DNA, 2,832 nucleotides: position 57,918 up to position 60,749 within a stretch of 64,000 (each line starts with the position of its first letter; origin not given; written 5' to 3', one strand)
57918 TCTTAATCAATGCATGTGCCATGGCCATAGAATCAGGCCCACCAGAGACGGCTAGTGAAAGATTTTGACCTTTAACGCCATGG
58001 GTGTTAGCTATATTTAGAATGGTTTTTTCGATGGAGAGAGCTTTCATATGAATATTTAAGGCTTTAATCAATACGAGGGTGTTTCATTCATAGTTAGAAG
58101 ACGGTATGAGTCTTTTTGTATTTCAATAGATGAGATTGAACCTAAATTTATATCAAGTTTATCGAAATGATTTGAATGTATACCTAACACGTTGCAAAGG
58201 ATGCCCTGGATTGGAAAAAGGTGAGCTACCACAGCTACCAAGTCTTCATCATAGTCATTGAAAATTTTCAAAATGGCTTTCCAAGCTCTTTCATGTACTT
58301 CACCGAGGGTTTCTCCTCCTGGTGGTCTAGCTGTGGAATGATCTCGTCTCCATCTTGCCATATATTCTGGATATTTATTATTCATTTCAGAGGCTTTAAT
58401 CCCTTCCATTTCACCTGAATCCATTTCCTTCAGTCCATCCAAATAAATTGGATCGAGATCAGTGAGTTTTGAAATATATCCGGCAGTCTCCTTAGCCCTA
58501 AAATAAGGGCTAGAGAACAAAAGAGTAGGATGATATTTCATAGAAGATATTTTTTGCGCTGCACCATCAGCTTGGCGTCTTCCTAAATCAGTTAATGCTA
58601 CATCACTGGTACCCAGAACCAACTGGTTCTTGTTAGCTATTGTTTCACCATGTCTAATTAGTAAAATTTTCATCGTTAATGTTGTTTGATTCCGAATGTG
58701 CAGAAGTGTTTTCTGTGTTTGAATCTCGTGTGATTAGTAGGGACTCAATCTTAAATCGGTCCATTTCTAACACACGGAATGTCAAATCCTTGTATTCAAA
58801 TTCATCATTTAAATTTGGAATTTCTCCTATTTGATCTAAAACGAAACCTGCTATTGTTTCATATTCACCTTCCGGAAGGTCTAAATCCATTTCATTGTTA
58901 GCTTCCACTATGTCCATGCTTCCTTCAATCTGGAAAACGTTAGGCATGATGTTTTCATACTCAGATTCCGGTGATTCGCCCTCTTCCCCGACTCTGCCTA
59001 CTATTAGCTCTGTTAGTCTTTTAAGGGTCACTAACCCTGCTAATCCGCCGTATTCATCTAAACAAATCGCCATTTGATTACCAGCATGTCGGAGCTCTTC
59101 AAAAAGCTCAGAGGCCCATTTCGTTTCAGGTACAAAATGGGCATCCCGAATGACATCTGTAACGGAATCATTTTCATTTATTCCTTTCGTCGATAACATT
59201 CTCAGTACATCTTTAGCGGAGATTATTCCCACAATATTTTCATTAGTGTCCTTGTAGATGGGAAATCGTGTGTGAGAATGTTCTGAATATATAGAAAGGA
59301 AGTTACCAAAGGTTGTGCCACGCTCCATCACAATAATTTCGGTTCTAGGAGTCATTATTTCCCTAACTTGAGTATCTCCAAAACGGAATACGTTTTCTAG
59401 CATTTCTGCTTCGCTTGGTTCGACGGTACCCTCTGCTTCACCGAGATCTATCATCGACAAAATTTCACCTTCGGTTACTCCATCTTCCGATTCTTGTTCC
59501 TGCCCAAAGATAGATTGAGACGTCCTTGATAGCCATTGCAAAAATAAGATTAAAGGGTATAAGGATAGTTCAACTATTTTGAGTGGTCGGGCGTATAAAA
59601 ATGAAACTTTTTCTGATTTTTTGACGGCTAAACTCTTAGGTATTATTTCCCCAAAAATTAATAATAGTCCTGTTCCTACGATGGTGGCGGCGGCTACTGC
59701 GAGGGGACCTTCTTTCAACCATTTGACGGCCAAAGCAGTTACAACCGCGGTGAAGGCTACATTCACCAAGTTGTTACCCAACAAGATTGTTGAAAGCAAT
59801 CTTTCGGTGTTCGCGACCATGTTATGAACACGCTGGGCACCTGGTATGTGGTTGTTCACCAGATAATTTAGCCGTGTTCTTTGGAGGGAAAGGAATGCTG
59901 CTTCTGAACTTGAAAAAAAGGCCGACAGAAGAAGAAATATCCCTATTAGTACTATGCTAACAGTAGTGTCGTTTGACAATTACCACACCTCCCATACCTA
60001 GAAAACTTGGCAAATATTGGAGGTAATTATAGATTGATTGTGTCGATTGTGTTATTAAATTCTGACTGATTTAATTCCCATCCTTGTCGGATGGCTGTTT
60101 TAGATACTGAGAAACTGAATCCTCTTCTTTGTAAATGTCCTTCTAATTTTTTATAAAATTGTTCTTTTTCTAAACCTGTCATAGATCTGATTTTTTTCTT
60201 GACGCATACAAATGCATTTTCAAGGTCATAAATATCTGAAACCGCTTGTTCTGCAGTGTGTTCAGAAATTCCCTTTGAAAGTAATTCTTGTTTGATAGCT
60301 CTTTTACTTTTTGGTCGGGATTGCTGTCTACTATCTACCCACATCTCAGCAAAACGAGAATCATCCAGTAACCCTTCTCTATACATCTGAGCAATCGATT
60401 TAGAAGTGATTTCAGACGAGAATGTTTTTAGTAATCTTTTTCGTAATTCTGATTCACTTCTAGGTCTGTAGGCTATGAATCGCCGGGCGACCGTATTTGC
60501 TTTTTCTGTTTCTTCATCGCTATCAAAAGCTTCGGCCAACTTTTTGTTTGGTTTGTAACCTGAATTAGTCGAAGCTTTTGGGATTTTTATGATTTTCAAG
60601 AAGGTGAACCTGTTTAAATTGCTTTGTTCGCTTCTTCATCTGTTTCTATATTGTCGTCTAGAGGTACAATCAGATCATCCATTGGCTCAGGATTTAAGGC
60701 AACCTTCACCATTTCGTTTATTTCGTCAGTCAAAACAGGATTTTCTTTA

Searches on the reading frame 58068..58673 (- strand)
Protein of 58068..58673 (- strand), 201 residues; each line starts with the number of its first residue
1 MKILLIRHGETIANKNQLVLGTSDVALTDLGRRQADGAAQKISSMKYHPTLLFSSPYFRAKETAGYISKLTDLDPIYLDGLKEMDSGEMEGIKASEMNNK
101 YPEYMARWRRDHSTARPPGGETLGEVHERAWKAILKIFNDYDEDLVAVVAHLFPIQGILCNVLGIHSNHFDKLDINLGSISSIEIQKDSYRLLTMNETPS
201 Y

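Call 52: search_protein_families(library=pfam, proteins=[window:58068-58673:-])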
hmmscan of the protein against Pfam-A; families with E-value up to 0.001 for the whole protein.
window:58068-58673:- (201 aa): 1 family
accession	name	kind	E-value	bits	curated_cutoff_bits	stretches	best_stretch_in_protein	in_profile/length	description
PF00300.27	His_Phos_1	-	1.4e-49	168.9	21.7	1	3-198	1-194/194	Histidine phosphatase superfamily (branch 1)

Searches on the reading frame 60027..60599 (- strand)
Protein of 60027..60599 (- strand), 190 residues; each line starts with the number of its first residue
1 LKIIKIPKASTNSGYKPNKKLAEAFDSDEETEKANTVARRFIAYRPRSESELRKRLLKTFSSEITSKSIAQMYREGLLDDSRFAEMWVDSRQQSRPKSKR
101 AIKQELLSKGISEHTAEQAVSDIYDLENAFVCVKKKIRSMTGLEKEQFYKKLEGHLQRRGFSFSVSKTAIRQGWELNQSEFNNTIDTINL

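Call 52: search_protein_families(library=pfam, proteins=[window:60027-60599:-])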
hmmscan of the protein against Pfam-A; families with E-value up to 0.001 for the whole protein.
window:60027-60599:- (190 aa): 3 families
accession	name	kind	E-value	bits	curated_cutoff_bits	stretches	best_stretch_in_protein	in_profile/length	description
PF02631.22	RecX_HTH2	-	3.7e-16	59.5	26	1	79-119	1-41/42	RecX, second three-helix domain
PF21982.2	RecX_HTH1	-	1.4e-11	44.6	26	1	38-66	5-34/40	RecX, first three-helix domain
PF21981.2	RecX_HTH3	-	2.1e-10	41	26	1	125-170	3-48/48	RecX, third three-helix domain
